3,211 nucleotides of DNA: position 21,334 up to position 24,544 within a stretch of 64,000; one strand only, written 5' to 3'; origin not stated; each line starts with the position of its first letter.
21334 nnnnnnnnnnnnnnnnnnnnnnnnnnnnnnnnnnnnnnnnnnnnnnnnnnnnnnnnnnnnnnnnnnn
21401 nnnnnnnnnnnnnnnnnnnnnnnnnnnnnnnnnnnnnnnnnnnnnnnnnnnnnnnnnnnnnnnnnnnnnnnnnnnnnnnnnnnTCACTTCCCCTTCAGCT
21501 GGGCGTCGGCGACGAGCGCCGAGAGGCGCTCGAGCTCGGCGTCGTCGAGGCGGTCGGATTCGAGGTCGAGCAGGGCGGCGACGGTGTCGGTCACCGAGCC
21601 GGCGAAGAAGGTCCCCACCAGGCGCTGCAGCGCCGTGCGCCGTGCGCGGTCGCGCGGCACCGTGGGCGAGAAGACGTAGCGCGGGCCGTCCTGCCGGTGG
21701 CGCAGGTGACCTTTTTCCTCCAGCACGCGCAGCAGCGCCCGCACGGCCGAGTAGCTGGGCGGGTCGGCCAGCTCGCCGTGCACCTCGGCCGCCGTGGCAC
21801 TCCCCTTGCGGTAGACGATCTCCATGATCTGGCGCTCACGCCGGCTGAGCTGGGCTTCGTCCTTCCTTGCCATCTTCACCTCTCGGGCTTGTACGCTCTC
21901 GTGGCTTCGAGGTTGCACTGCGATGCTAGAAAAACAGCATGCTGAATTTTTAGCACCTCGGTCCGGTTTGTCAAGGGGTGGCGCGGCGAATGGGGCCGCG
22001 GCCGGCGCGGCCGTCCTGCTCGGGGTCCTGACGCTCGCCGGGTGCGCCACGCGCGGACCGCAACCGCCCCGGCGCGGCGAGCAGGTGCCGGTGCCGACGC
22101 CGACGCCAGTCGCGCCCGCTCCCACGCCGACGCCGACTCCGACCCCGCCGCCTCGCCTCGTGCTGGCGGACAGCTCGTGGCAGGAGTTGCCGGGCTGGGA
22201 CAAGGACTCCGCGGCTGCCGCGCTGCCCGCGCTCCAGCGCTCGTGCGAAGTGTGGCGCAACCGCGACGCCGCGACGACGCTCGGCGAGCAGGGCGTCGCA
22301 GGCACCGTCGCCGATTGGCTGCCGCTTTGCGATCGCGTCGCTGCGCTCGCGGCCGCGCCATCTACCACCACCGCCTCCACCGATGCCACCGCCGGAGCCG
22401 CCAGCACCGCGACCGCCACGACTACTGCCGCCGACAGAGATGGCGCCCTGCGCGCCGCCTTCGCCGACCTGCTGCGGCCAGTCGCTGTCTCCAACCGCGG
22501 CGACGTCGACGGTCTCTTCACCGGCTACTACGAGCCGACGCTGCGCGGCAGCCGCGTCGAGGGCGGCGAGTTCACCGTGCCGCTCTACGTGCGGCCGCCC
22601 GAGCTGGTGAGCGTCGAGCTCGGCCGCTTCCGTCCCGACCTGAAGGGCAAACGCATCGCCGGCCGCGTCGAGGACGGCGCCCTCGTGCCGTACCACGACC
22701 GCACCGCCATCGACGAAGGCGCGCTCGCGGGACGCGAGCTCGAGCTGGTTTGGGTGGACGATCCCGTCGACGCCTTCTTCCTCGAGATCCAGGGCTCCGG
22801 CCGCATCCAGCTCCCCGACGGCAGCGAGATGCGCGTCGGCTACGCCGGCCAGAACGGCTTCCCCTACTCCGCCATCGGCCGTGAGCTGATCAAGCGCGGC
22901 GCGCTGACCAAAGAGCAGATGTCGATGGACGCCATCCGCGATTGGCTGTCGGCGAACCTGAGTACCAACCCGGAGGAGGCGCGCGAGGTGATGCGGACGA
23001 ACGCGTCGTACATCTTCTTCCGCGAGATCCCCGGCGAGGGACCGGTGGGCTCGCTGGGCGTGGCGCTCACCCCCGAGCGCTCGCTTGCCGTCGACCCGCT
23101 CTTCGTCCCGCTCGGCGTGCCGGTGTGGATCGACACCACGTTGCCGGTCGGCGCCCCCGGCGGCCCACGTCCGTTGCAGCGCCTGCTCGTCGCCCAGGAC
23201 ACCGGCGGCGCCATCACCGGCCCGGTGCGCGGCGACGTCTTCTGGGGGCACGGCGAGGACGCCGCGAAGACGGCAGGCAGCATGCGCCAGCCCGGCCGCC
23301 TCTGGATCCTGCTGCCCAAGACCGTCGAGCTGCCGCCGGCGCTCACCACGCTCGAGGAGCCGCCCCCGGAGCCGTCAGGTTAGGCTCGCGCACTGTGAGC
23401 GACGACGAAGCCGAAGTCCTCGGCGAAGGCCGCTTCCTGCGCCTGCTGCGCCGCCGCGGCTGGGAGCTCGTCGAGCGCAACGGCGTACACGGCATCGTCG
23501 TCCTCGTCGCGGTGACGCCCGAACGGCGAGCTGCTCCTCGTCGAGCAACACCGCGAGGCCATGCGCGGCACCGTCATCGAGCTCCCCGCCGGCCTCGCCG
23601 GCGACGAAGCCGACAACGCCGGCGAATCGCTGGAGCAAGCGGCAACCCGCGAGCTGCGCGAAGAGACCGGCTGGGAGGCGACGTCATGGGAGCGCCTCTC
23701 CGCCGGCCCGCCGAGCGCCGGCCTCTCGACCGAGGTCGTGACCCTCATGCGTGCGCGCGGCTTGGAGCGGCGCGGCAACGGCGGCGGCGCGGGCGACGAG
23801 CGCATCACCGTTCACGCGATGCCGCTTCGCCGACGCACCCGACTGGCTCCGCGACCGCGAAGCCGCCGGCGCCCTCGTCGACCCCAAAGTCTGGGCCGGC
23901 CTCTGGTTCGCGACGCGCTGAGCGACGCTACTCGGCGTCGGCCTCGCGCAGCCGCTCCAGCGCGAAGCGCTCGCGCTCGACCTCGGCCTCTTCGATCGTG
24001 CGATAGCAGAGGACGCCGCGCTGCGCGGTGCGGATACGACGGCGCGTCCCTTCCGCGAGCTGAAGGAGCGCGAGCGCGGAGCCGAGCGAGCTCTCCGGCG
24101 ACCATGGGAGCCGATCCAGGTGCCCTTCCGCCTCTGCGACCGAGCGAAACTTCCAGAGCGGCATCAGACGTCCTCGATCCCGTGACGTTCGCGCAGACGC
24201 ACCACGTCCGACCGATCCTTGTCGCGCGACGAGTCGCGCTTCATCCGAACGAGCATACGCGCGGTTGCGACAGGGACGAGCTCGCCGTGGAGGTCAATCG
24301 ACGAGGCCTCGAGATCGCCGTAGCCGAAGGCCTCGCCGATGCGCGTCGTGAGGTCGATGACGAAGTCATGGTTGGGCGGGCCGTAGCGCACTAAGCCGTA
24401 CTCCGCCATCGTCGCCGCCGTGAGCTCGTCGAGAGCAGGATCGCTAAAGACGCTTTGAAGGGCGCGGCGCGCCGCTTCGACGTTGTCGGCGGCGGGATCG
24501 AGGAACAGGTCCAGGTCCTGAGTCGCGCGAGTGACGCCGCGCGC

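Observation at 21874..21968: AT-rich 32-bp palindrome in the blaI-mltA divergent region: likely BlaI operator overlapping both promoters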

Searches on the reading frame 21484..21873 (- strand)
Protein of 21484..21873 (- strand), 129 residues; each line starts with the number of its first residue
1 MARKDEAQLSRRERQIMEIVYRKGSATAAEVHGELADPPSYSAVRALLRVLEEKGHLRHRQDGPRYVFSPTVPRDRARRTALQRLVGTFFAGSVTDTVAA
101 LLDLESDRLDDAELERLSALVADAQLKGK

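Call 7: search_protein_families(library=pfam, proteins=[window:21484-21873:-])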
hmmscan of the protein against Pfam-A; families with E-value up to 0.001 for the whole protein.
window:21484-21873:- (129 aa): 1 family
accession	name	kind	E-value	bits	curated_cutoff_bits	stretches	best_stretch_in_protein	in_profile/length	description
PF03965.22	Penicillinase_R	-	1.6e-26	93.3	22.6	1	9-122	1-114/115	Penicillinase repressor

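Call 11: find_related_loci(query=window:21484-21873:-, collection=genome_contigs, flank=4000)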
Query window:21484-21873:- (129 aa) in genome_contigs; peptide patterns used: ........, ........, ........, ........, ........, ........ (x = any residue, [..] = any of these).
600 stretches matched a pattern (row limit reached: there are more); 154 encode a relative of the query (tblastn E <= 1e-3); the best 80 are kept; 80 distinct loci.
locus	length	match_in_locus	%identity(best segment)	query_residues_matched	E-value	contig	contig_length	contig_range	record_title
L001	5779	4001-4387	68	1-129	3e-55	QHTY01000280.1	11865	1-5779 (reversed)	MAG: Gemmatimonadetes bacterium isolate AG40 14_0903_02_20cm_scaffold_10662_curated, whole genome shotgun sequence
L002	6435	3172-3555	70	1-128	8e-55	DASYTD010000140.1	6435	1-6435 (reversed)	MAG TPA_asm: Gemmatimonadales bacterium isolate SMAG_U4558 k141_502707, whole genome shotgun sequence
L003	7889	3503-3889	68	1-129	7e-55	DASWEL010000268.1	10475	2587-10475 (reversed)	MAG TPA_asm: Gemmatimonadales bacterium isolate SMAG_U2761 k141_2276915, whole genome shotgun sequence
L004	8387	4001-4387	67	1-129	3e-54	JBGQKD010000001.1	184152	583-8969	MAG: Gemmatimonadota bacterium isolate OBJ2_061818_050_7 k141_2256960_length_184152_cov_16.1263, whole genome shotgun se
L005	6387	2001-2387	67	1-129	2e-53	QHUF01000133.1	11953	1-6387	MAG: Gemmatimonadetes bacterium isolate AG34 14_0929_02_30cm_scaffold_7683_curated, whole genome shotgun sequence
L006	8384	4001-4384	69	1-128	3e-52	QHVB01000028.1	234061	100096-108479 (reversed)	MAG: Gemmatimonadetes bacterium isolate AG14 14_0929_12_30cm_scaffold_21_curated, whole genome shotgun sequence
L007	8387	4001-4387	66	1-129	1e-52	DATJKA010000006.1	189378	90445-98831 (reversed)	MAG TPA_asm: Gemmatimonadales bacterium isolate SMAG_U15580 k141_17936, whole genome shotgun sequence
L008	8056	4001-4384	66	1-128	1e-52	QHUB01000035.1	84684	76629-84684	MAG: Gemmatimonadetes bacterium isolate AG38 14_0903_02_30cm_scaffold_411_curated, whole genome shotgun sequence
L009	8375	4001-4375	70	4-128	7e-52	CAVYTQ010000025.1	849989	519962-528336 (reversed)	MAG: uncultured Planctomycetota bacterium isolate MFD09671.bin.2.154 genome assembly, contig: contig_6154, whole genome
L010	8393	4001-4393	66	1-129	1e-51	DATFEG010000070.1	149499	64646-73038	MAG TPA_asm: Gemmatimonadales bacterium isolate SMAG_U8601 k141_1282482, whole genome shotgun sequence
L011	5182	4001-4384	66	1-129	1e-51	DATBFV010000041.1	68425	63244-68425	MAG TPA_asm: Gemmatimonadales bacterium isolate SMAG_U3820 k141_5603281, whole genome shotgun sequence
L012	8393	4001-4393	66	1-129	1e-50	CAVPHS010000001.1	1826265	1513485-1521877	MAG: uncultured Gemmatimonadales bacterium isolate MFD10007.bin.1.48 genome assembly, contig: contig_1, whole genome sho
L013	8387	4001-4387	67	1-129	1e-50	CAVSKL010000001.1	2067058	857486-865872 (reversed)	MAG: Candidatus Eisenbacteria bacterium isolate MFD01721.bin.1.114 genome assembly, contig: contig_12056, whole genome s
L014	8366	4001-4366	67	8-129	7e-50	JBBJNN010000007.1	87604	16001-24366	MAG: Gemmatimonadaceae bacterium isolate RUP_SRG_05 MBC-RUP_F0-S0_95, whole genome shotgun sequence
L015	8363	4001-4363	65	9-129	1e-49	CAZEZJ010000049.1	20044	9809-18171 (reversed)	MAG TPA_asm: uncultured Blastocatellaceae bacterium isolate binchicken_co174_37 genome assembly, contig: NODE_379_length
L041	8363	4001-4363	64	9-129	3e-46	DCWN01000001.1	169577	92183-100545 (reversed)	MAG TPA_asm: Acidobacteria bacterium UBA2161 UBA2161_contig_5293, whole genome shotgun sequence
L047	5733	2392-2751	66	9-129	3e-45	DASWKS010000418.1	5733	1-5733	MAG TPA_asm: Gemmatimonadales bacterium isolate SMAG_U2928 k141_2808393, whole genome shotgun sequence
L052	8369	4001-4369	62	7-129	6e-45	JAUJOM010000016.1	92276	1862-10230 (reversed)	MAG: Longimicrobiaceae bacterium isolate YX3bin18 opera_contig_633, whole genome shotgun sequence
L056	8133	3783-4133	65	9-125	1e-44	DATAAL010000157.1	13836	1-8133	MAG TPA_asm: Longimicrobiaceae bacterium isolate SMAG_U6671 k141_3329821, whole genome shotgun sequence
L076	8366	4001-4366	59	8-129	7e-43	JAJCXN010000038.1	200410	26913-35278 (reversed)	MAG: Acidobacteriota bacterium isolate OFTM27 OFTM27_37, whole genome shotgun sequence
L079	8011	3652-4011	58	8-129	4e-42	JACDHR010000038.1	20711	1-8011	MAG: Gemmatimonadetes bacterium isolate MGR_bin443 SD2911_NODE_406_length_20711_cov_1.945103, whole genome shotgun seque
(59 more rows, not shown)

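Call 22: search_solved_structures(query=window:21484-21873:-, show_alignments=3, max_evalue=0.001)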
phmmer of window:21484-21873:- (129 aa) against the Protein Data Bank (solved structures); distinct sequences matched with E-value up to 0.001: 1.
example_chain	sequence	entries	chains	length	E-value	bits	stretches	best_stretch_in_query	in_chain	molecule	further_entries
1p6r_A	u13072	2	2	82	7.1e-05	26.1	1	7-73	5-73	Penicillinase repressor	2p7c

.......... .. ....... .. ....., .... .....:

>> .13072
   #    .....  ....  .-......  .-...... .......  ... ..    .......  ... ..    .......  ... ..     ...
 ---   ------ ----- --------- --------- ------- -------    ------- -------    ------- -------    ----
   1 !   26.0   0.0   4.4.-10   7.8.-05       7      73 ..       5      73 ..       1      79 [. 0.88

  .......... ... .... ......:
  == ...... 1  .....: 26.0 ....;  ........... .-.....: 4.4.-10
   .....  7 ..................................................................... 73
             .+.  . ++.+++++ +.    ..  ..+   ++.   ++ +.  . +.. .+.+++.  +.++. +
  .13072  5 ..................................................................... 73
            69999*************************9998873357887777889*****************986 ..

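Call 24: find_encoding_contigs(protein=window:21484-21873:-, flank=6000, max_places=6)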
Protein window:21484-21873:- (129 aa): no gene with exactly this product is on record in the collection.

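Call 25: find_related_loci(query=window:21484-21873:-, collection=metagenome_contigs, flank=3000)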
Query window:21484-21873:- (129 aa) in metagenome_contigs; peptide patterns used: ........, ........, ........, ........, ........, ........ (x = any residue, [..] = any of these).
600 stretches matched a pattern (row limit reached: there are more); 288 encode a relative of the query (tblastn E <= 1e-3); the best 80 are kept; 80 distinct loci.
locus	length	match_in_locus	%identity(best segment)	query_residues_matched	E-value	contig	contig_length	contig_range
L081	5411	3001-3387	85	1-129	6e-68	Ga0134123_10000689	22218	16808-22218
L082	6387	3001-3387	68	1-129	2e-55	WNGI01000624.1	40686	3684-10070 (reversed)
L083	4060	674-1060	68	1-129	4e-55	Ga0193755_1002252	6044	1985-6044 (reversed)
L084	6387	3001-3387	68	1-129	3e-55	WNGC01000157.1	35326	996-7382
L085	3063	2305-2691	68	1-129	4e-55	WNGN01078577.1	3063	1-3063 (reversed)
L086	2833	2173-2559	68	1-129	3e-55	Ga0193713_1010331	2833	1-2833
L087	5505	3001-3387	68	1-129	7e-55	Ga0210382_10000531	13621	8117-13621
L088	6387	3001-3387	68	1-129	5e-55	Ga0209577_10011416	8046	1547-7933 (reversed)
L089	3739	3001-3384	70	1-128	7e-55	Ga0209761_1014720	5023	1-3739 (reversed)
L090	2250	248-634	68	1-129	3e-55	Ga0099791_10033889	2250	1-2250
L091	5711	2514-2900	68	1-129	1e-54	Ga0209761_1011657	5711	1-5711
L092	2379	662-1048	68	1-129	6e-55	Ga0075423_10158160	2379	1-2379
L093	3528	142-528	68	1-129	1e-54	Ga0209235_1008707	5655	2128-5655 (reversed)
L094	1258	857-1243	68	1-129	2e-57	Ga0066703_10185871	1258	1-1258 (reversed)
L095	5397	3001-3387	67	1-129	1e-54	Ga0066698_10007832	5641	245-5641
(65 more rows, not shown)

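Call 31: search_protein_families(library=pfam, alignment_id=A1, max_evalue=0.00001)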
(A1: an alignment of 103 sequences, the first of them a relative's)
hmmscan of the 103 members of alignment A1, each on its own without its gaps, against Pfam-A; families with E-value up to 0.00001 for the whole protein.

A. member 1, L081:1495-2976:- (494 aa): 2 families
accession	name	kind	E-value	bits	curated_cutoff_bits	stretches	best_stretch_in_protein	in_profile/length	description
PF03562.22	MltA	-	1.6e-63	214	24.3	1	210-375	1-163/163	MltA specific insert domain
PF06725.17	3D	-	3.6e-22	78.8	23.8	1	394-471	1-71/72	3D domain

B. families by the number of members that match (of 103 scanned): 40 families (the first 25 are shown)
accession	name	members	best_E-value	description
PF00753.33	Lactamase_B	8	7.9e-12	Metallo-beta-lactamase superfamily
PF03965.22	Penicillinase_R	4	1.4e-23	Penicillinase repressor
PF03308.22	MeaB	3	1.9e-91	Methylmalonyl Co-A mutase-associated GTPase MeaB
PF02492.25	cobW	3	3.1e-08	CobW/HypB/UreG, nucleotide-binding domain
PF19583.5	ODP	3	6.9e-07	ODP family beta lactamase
PF00282.25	Pyridoxal_deC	2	2e-66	Pyridoxal-dependent decarboxylase conserved domain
PF01252.23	Peptidase_A8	2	2.2e-29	Signal peptidase (SPase) II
PF00924.24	MS_channel_2nd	2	6.3e-20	Mechanosensitive ion channel, beta-domain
PF21082.3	MS_channel_3rd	2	6e-16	Mechanosensitive ion channel MscS, C-terminal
PF05552.17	MS_channel_1st_1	2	3.1e-09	Mechanosensitive ion channel, conserved TM helix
PF12849.12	PBP_like_2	2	2.5e-08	PBP superfamily domain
PF00155.27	Aminotran_1_2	2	5e-06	Aminotransferase class I and II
PF01011.28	PQQ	1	3.8e-190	Glucose/ethanol/alcohol dehydrogenase, beta-propeller domain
PF03562.22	MltA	1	1.6e-63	MltA specific insert domain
PF00932.25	LTD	1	2.2e-38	Lamin Tail Domain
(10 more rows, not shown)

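Call 32: search_protein_families(library=pfam, proteins=[L001:3203-3982:-, L002:2267-2950:-, L003:2643-3302:-, L004:3372-3983:-, L006:3083-3838:-, L007:3398-3835:-, L008:3314-3694:-, L011:3389-3913:-, L012:1833-3662:-, L013:2956-3879:-], max_evalue=0.001)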
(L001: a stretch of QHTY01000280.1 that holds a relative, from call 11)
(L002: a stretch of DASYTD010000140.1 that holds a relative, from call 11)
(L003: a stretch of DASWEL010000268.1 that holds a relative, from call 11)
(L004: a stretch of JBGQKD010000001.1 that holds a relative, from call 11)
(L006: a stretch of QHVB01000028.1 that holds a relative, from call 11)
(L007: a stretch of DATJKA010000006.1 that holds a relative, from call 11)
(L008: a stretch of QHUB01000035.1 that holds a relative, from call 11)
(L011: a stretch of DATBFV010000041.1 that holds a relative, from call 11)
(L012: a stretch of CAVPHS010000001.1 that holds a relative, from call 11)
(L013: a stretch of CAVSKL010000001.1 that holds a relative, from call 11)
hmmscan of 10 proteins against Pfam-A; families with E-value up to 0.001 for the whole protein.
L001:3203-3982:- (260 aa): 0 families

L002:2267-2950:- (228 aa): 0 families

L003:2643-3302:- (220 aa): 0 families

L004:3372-3983:- (204 aa): 0 families

L006:3083-3838:- (252 aa): 0 families

L007:3398-3835:- (146 aa): 1 family
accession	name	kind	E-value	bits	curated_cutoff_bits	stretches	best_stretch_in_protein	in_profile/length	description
PF12849.12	PBP_like_2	-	2.5e-08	34.4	27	1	30-132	96-187/267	PBP superfamily domain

L008:3314-3694:- (127 aa): 0 families

L011:3389-3913:- (175 aa): 0 families

L012:1833-3662:- (610 aa): 2 families
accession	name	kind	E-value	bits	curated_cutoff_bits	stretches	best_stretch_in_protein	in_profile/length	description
PF00753.33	Lactamase_B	-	5.8e-11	43.1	22.7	1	408-590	3-196/196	Metallo-beta-lactamase superfamily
PF19583.5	ODP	-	1.2e-05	25.7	27.2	1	412-560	5-139/194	ODP family beta lactamase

L013:2956-3879:- (308 aa): 4 families
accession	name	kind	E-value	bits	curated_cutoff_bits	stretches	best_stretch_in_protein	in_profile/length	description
PF00924.24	MS_channel_2nd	-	6.3e-20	71.5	20.2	1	138-202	2-66/68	Mechanosensitive ion channel, beta-domain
PF21082.3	MS_channel_3rd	-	6e-16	59.1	21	1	212-291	3-87/88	Mechanosensitive ion channel MscS, C-terminal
PF05552.17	MS_channel_1st_1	-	5.1e-09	36.3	22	1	54-87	16-49/50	Mechanosensitive ion channel, conserved TM helix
PF21088.3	MS_channel_1st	-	0.00014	22.2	23.1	1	98-136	4-42/42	Mechanosensitive ion channel, transmembrane helices 2/3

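Call 39: search_protein_families(library=ncbifam, proteins=[window:21484-21873:-], max_evalue=0.01)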
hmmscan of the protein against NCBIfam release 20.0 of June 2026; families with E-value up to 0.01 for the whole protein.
window:21484-21873:- (129 aa): 3 families
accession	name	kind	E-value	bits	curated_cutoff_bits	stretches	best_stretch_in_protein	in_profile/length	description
TIGR02698.1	CopY_TcrY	equivalog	2.7e-12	47.1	121.95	1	9-122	2-115/130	CopY/TcrY family copper transport repressor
NF012168.1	BlaI_of_BCL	exception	5.8e-07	29.5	180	1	8-121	5-118/121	penicillinase repressor BlaI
NF000186.1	BlaI_of_MRSA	exception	0.0026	17.8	250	1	6-124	5-123/126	penicillinase repressor BlaI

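Call 47: search_protein_families(library=pfam, proteins=[L041:6845-8356:+, L079:6267-8009:+, L052:7595-8368:+, L047:1550-2359:+, L076:7314-8168:+, L056:5764-7800:-, L052:6279-7442:-, L079:4914-6068:-], max_evalue=0.0001)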
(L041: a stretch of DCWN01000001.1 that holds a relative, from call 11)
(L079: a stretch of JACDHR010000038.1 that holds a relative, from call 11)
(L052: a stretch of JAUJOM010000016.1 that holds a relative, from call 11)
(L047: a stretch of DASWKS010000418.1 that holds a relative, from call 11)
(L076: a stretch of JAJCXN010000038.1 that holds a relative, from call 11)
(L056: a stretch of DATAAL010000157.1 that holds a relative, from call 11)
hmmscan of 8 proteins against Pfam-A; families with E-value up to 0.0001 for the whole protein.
L041:6845-8356:+ (504 aa): 8 families
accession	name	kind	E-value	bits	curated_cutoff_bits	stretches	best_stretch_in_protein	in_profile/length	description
PF13646.12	HEAT_2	-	8.7e-81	266.8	27.7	6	328-407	10-88/88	HEAT repeats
PF03130.22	HEAT_PBS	-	5.1e-60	193.4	20.9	5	177-203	1-27/27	PBS lyase HEAT-like repeat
PF13513.12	HEAT_EZ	-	2.5e-54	181.3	27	3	334-378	3-55/55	HEAT-like repeat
PF02985.28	HEAT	-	3.6e-50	163.6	23.5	0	384-409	2-27/31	HEAT repeat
PF00514.29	Arm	-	1.7e-46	155.2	20.6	1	378-409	8-39/41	Armadillo/beta-catenin-like repeat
PF12717.13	Cnd1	-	6.4e-12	46.3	26.4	0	385-446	24-89/162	non-SMC mitotic condensation complex subunit 1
PF22646.2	PPP2R1A-like_HEAT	-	2.7e-09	37.8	27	0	378-406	3-31/78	PPP2R1A-like HEAT repeat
PF25786.1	HEAT_GCN1_C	-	1.6e-08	35.1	27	0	194-247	29-91/151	GCN1-like, C-terminal HEAT repeats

L079:6267-8009:+ (581 aa): 2 families
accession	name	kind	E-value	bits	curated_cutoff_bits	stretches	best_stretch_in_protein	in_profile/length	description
PF19313.5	DUF5916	-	4.2e-43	148.4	22.6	1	257-580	2-276/572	Domain of unknown function (DUF5916)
PF06452.16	CBM9_1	-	1.3e-07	32.1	23.4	1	62-209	1-140/185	Carbohydrate family 9 binding domain-like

L052:7595-8368:+ (258 aa): 1 family
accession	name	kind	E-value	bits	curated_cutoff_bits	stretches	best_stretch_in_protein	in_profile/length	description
PF13349.12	DUF4097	-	1.7e-05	24.7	22.9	1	170-236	142-208/247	Toastrack DUF4097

L047:1550-2359:+ (270 aa): 1 family
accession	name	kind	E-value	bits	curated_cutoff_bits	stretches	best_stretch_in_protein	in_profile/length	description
PF18950.5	DUF5694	-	1.4e-39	136.8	27.5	1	80-269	2-185/185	Family of unknown function (DUF5694)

L076:7314-8168:+ (285 aa): 0 families

L056:5764-7800:- (679 aa): 0 families

L052:6279-7442:- (388 aa): 0 families

L079:4914-6068:- (385 aa): 0 families

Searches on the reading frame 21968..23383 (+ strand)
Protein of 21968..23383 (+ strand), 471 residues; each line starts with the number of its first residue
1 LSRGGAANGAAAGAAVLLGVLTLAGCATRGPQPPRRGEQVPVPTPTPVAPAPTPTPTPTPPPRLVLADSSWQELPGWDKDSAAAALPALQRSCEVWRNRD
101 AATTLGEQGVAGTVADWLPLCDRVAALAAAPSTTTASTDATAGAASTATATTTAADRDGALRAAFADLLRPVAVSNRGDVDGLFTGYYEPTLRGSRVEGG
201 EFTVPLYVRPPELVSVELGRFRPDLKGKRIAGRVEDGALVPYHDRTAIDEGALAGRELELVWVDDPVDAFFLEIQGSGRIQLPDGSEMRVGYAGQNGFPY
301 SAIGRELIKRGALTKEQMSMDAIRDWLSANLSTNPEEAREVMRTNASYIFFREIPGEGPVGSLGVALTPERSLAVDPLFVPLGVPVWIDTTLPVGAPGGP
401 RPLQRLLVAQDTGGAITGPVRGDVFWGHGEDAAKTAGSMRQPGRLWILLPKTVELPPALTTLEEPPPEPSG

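Call 7: search_protein_families(library=pfam, proteins=[window:21968-23383:+])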
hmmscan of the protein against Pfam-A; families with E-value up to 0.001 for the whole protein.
window:21968-23383:+ (471 aa): 2 families
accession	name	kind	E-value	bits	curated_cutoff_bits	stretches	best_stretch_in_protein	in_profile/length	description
PF03562.22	MltA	-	1e-62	211.4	24.3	1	183-352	1-163/163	MltA specific insert domain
PF06725.17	3D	-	3.1e-23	82.2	23.8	1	371-448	1-71/72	3D domain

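Call 39: search_protein_families(library=ncbifam, proteins=[window:21968-23383:+], max_evalue=0.01)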
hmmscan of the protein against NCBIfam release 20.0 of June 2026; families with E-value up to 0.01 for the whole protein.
window:21968-23383:+ (471 aa): 1 family
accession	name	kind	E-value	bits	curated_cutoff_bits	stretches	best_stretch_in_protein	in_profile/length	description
NF008366.0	PRK11162.1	equivalog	1.9e-48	165.3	242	1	243-449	151-355/366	murein transglycosylase A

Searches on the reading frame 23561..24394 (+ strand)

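Call 42: search_protein_families(library=pfam, proteins=[window:23561-24394:+], max_evalue=0.0001)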
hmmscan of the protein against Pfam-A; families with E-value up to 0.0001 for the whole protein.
window:23561-24394:+ (277 aa): 1 family
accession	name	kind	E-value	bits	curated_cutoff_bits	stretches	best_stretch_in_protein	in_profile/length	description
PF00293.34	NUDIX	-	5.9e-06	26.8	21.1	1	9-47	34-67/134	NUDIX domain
